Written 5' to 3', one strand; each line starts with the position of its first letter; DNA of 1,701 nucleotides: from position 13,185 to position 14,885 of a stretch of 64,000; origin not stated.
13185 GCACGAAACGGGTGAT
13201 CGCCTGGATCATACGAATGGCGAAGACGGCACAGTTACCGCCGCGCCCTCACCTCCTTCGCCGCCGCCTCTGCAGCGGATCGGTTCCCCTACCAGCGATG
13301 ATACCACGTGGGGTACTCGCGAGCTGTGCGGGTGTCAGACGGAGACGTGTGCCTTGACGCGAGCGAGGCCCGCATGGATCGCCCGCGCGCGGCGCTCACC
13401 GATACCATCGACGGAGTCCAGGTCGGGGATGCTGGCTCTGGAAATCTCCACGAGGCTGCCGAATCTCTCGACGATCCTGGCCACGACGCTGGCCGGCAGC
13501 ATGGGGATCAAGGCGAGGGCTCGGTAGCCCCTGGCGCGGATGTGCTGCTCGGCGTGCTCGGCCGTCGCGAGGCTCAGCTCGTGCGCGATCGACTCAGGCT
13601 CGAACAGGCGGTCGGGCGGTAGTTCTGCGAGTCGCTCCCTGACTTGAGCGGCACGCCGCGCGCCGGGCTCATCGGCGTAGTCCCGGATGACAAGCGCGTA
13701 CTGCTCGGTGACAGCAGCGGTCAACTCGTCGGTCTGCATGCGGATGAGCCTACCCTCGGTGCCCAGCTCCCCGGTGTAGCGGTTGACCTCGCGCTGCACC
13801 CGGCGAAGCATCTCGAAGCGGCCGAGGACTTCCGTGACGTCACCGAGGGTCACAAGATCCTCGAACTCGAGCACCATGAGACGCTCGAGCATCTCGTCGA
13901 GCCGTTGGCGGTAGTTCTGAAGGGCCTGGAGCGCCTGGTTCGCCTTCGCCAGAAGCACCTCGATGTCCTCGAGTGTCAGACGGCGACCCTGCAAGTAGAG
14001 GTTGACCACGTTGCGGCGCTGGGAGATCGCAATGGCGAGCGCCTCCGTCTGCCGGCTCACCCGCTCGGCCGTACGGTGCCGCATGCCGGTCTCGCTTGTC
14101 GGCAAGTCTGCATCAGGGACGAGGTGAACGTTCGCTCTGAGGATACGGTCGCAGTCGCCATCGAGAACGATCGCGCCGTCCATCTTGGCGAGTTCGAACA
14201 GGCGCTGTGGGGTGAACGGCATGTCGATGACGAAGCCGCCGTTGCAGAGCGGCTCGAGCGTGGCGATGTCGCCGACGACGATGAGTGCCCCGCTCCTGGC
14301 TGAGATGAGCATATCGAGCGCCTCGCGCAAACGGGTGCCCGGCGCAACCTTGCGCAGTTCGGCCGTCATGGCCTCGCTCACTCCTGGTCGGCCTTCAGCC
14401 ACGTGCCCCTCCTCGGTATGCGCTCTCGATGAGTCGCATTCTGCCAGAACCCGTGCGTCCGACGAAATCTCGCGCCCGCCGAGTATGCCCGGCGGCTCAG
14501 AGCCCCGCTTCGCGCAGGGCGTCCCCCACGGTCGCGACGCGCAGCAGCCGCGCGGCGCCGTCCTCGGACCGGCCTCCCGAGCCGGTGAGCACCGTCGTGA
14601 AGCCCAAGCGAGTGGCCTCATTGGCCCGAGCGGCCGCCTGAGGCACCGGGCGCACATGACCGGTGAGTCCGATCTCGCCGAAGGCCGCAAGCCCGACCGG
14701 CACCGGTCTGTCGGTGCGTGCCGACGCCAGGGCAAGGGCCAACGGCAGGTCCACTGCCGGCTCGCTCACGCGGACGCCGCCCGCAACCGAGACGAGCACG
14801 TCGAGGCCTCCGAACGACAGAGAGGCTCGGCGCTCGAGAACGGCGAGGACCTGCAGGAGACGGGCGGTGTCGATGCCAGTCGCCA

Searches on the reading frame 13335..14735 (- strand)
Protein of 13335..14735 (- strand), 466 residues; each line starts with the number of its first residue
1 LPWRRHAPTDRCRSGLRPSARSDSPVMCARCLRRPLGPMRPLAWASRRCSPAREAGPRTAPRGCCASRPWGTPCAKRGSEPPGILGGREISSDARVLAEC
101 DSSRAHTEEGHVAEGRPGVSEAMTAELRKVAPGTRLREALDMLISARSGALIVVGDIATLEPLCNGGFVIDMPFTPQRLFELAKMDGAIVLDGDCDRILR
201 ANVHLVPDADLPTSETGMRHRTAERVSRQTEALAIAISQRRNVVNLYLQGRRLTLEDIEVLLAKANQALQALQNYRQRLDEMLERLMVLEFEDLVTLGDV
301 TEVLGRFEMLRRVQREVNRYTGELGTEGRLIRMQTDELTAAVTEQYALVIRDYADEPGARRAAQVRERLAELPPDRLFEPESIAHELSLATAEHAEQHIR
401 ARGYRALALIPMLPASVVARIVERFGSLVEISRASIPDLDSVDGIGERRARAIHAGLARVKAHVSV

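Call 92: search_protein_families(library=pfam, proteins=[window:13335-14735:-], max_evalue=0.00001)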
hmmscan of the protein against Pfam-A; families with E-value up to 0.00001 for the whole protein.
window:13335-14735:- (466 aa): 2 families
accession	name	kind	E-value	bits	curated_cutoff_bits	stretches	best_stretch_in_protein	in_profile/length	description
PF10635.14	DisA-linker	-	1.1e-44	152.1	25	1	255-392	1-138/142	DisA bacterial checkpoint controller linker region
PF02457.21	DAC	-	8e-26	90.4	27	1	138-251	2-118/119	DisA bacterial checkpoint controller nucleotide-binding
